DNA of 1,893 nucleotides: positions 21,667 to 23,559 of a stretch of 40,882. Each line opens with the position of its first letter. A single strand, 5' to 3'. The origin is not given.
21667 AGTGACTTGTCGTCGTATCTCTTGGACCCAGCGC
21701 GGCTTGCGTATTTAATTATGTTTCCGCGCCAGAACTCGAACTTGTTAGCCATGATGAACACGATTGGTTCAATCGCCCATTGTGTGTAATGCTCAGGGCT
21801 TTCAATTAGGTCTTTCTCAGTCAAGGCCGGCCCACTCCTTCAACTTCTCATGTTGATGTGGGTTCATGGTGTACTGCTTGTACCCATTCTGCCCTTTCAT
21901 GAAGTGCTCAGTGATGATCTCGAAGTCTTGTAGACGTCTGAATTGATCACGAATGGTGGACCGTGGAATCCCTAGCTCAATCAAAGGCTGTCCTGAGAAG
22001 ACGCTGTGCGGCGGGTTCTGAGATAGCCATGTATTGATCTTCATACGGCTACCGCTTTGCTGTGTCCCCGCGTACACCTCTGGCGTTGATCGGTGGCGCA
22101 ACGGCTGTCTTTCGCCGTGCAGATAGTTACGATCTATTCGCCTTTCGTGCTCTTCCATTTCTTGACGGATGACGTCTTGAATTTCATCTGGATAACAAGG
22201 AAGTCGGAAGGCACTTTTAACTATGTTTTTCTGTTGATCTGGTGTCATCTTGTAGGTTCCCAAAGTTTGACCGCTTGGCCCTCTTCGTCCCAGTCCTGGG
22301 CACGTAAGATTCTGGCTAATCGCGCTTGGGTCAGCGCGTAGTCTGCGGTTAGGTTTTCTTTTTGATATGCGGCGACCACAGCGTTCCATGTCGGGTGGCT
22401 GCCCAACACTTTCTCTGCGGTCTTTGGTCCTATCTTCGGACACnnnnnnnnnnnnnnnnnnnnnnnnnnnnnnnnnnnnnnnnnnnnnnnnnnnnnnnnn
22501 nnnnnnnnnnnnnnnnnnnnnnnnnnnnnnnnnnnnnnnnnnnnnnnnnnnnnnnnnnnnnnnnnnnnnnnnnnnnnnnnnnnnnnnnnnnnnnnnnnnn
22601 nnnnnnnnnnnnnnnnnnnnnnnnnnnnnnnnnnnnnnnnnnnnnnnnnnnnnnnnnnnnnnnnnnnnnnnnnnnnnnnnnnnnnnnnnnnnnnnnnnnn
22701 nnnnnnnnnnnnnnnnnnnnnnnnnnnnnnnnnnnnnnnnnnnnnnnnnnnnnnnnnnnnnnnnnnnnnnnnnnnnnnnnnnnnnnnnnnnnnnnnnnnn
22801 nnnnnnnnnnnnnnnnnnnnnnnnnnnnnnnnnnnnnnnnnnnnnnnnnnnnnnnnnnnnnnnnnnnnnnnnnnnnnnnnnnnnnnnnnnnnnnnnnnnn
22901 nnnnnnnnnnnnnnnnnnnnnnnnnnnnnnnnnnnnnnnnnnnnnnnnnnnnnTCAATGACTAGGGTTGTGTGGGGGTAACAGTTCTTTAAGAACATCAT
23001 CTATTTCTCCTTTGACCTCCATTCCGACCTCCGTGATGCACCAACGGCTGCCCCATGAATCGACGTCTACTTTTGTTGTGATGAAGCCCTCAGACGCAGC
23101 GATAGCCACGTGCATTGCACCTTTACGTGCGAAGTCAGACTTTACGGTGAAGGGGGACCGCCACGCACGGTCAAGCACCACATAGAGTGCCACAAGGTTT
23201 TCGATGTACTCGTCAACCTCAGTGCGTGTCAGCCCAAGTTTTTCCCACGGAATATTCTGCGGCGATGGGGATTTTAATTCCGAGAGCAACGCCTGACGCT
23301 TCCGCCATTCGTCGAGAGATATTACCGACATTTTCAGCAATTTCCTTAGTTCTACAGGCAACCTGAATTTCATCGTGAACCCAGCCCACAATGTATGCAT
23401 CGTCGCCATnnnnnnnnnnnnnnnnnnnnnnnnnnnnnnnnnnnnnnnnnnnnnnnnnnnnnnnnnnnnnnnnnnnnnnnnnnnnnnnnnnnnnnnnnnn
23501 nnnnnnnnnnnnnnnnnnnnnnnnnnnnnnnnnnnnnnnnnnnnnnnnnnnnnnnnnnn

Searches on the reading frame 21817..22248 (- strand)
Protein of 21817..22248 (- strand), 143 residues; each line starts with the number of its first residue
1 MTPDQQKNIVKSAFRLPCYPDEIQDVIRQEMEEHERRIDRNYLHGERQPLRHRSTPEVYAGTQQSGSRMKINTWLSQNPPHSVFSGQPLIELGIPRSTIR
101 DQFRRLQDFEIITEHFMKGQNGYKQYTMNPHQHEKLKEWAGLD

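Call 55: search_protein_families(library=pfam, proteins=[window:21817-22248:-], max_evalue=1)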
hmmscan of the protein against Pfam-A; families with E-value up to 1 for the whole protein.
window:21817-22248:- (143 aa): 1 family
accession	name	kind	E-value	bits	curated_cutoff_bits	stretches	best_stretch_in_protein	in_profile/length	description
PF00122.25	E1-E2_ATPase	-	0.18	11.7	28.1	1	34-71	47-83/181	E1-E2 ATPase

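Call 56: search_protein_families(library=phrogs, proteins=[window:21817-22248:-], max_evalue=0.01)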
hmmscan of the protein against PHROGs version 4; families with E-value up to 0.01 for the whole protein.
window:21817-22248:- (143 aa): 0 families

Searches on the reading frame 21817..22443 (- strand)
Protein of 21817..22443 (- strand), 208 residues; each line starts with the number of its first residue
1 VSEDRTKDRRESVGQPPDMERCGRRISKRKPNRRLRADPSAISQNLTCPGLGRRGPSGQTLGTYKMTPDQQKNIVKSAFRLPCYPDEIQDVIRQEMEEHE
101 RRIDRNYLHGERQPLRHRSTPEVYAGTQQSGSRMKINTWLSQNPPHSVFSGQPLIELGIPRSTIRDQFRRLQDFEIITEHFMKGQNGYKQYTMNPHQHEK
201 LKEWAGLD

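Call 30: search_protein_families(library=pfam, proteins=[window:21817-22443:-], max_evalue=1)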
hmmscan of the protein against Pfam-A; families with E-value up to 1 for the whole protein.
window:21817-22443:- (208 aa): 2 families
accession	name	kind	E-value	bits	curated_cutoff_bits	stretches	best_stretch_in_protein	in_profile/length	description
PF05192.23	MutS_III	-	0.18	12.5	34.1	0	6-47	68-106/194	MutS domain III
PF00122.25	E1-E2_ATPase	-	0.34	10.8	28.1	1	99-136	47-83/181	E1-E2 ATPase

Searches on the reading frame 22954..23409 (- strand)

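Call 30: search_protein_families(library=pfam, proteins=[window:22954-23409:-], max_evalue=1)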
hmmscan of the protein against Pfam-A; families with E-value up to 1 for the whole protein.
window:22954-23409:- (151 aa): 1 family
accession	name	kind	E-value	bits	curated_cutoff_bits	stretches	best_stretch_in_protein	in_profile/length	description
PF00786.33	PBD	-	0.073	13.8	21.3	1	3-38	11-47/59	P21-Rho-binding domain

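Call 56: search_protein_families(library=phrogs, proteins=[window:22954-23409:-], max_evalue=0.01)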
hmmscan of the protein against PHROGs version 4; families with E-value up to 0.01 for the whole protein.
window:22954-23409:- (151 aa): 1 family
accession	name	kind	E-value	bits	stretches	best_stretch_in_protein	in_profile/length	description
phrog_1334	-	unknown function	7.3e-13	49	1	76-132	5-61/69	-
